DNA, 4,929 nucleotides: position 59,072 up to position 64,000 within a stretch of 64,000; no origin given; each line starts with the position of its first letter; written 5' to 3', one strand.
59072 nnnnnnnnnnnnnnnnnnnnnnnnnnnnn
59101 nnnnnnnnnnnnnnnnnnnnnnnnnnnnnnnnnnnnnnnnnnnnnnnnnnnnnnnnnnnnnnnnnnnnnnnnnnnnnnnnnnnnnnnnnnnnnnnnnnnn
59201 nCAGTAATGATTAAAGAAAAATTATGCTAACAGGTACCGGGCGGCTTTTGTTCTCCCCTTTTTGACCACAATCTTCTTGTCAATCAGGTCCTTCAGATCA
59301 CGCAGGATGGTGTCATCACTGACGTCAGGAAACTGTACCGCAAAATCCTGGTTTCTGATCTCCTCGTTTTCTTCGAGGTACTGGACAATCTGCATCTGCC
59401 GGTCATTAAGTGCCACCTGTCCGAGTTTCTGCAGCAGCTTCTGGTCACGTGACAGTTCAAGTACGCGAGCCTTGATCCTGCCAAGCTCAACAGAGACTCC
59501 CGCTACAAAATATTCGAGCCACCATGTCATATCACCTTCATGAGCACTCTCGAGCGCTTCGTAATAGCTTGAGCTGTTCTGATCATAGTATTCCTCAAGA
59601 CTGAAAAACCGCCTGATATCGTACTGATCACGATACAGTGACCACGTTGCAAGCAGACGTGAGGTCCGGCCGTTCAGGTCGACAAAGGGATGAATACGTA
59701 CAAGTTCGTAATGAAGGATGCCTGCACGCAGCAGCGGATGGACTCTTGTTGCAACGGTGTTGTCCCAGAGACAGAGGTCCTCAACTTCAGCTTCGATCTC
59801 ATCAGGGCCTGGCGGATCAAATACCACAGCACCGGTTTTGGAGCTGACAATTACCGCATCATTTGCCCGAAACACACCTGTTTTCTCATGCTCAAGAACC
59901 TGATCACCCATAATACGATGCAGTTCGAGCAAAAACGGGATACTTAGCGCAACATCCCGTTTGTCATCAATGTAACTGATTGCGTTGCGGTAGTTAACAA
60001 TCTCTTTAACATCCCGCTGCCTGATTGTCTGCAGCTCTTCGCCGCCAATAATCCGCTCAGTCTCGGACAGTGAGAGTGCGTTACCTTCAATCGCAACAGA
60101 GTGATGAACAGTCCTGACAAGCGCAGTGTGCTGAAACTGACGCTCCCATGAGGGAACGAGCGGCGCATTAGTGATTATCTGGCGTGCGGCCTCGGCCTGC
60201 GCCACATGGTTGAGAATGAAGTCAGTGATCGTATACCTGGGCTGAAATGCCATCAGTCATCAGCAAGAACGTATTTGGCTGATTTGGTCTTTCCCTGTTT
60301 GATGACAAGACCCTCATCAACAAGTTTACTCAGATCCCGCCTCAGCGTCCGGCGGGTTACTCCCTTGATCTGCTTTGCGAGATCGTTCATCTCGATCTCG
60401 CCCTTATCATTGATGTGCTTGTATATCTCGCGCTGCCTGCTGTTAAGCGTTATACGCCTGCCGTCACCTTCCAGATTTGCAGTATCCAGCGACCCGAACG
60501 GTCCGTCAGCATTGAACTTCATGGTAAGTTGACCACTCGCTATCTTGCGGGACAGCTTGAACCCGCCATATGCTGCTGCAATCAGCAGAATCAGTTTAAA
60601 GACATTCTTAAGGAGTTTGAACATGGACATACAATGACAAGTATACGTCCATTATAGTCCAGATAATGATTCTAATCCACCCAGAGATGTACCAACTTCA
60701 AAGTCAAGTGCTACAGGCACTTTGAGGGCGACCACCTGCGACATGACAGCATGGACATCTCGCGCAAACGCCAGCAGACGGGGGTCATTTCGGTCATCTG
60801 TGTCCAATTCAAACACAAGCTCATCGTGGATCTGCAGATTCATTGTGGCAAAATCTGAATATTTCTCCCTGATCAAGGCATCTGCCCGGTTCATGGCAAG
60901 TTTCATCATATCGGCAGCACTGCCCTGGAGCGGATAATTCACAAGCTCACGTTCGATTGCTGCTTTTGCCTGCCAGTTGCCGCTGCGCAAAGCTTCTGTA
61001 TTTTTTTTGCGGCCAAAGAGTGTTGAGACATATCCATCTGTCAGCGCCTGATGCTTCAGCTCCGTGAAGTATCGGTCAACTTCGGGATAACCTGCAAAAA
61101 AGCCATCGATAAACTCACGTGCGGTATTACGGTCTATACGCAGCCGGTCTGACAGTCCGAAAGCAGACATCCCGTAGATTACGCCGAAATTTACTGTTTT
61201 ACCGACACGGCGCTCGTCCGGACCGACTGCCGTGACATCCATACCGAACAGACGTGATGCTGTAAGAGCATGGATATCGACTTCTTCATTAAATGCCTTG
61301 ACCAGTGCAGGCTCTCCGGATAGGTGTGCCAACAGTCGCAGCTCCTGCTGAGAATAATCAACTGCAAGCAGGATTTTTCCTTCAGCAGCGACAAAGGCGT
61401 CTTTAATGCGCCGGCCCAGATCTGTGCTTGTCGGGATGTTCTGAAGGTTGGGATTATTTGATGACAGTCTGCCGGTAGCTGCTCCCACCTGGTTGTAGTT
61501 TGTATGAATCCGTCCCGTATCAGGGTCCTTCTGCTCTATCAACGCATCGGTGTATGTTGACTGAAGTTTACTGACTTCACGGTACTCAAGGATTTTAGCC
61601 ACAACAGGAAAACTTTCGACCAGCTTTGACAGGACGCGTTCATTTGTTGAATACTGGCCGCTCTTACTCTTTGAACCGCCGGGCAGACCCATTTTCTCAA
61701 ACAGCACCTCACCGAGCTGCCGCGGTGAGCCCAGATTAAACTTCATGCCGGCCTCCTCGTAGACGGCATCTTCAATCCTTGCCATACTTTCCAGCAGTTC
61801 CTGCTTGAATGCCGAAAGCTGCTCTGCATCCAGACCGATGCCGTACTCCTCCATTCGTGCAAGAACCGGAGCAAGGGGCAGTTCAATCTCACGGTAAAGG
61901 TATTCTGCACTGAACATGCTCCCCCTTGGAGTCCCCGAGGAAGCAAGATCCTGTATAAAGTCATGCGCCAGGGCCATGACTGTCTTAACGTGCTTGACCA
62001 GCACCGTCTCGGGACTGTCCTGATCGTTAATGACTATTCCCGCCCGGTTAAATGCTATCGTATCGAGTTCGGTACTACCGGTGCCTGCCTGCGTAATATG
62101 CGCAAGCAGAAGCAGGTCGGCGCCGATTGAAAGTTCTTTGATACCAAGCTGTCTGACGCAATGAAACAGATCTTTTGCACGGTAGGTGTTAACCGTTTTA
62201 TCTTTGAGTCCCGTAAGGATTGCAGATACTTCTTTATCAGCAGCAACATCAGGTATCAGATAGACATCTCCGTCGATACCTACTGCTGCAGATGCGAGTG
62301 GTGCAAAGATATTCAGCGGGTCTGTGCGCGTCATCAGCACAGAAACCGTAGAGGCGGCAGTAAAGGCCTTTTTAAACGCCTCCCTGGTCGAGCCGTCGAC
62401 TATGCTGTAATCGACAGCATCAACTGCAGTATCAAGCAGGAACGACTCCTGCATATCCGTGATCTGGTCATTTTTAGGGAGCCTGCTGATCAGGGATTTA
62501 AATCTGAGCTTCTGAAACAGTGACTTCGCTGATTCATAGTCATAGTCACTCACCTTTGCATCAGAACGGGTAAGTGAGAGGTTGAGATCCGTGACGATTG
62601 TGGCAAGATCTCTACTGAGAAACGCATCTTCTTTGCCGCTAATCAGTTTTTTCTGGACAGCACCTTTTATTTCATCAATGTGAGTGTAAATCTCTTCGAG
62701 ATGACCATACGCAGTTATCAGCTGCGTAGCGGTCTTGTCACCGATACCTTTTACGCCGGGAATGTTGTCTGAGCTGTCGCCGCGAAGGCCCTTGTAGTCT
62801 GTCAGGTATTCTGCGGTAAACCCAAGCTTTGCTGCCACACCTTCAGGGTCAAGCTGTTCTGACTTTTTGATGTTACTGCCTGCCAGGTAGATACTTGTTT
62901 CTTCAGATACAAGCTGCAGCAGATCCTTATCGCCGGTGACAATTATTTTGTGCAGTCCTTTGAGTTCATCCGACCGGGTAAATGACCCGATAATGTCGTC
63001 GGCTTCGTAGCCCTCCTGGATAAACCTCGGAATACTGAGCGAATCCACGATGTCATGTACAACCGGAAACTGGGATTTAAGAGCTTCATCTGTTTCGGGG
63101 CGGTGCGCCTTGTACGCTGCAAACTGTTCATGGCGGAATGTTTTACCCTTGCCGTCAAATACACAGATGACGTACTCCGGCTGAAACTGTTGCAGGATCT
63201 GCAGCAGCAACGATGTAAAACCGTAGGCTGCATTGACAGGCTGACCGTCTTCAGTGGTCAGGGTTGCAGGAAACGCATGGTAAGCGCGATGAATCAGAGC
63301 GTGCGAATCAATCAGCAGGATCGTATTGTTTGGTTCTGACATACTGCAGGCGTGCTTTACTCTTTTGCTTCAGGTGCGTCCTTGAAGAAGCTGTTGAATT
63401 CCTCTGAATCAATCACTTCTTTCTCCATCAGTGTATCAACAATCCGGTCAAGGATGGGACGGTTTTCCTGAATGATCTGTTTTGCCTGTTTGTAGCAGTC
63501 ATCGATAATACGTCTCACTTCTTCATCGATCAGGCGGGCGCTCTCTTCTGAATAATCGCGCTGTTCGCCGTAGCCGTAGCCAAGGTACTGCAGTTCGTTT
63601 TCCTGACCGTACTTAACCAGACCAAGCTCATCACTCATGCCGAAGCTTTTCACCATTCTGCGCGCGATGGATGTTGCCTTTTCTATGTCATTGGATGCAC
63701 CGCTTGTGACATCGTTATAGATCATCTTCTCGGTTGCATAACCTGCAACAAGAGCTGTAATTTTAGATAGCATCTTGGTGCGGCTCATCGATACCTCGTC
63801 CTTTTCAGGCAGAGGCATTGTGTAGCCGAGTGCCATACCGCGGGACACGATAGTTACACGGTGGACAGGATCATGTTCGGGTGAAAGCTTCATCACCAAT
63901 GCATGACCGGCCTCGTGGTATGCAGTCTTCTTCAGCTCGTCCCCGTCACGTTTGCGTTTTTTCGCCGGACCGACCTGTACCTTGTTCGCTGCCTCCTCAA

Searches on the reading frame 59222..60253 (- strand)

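Call 39: search_protein_families(library=pfam, proteins=[window:59222-60253:-], max_evalue=0.001)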
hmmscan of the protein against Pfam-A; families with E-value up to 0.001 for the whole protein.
window:59222-60253:- (343 aa): 2 families
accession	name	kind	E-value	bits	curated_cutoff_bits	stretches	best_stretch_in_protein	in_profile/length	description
PF02661.23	Fic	-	1.9e-18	67.5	24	1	103-205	2-92/93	Fic/DOC family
PF08220.18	HTH_DeoR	-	0.00031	20.9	21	1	285-331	1-46/57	DeoR-like helix-turn-helix domain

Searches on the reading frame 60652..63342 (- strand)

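Call 39: search_protein_families(library=pfam, proteins=[window:60652-63342:-], max_evalue=0.001)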
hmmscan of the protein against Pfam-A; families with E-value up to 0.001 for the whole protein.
window:60652-63342:- (896 aa): 3 families
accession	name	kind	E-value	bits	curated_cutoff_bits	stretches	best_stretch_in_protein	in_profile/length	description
PF00476.26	DNA_pol_A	-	5.8e-134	447.2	34.3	1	507-886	2-378/381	DNA polymerase family A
PF02739.22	5_3_exonuc_N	-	9.6e-54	181.9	34.3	1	8-174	2-164/164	5'-3' exonuclease, N-terminal resolvase-like domain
PF01367.25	5_3_exonuc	-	2.3e-31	108.6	40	1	177-269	3-96/97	5'-3' exonuclease, C-terminal SAM fold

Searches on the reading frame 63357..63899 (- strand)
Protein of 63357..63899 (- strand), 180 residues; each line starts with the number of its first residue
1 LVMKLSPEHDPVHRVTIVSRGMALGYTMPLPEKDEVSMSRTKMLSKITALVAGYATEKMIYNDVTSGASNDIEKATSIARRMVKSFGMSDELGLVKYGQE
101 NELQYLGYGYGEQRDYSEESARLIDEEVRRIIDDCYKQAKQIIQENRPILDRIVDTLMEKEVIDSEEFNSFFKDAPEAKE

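Call 39: search_protein_families(library=pfam, proteins=[window:63357-63899:-], max_evalue=0.001)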
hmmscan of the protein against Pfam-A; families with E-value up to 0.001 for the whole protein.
window:63357-63899:- (180 aa): 1 family
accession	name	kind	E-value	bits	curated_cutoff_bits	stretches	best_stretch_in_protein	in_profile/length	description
PF01434.24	Peptidase_M41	-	3.8e-57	193.7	29.9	1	2-170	21-190/191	Peptidase family M41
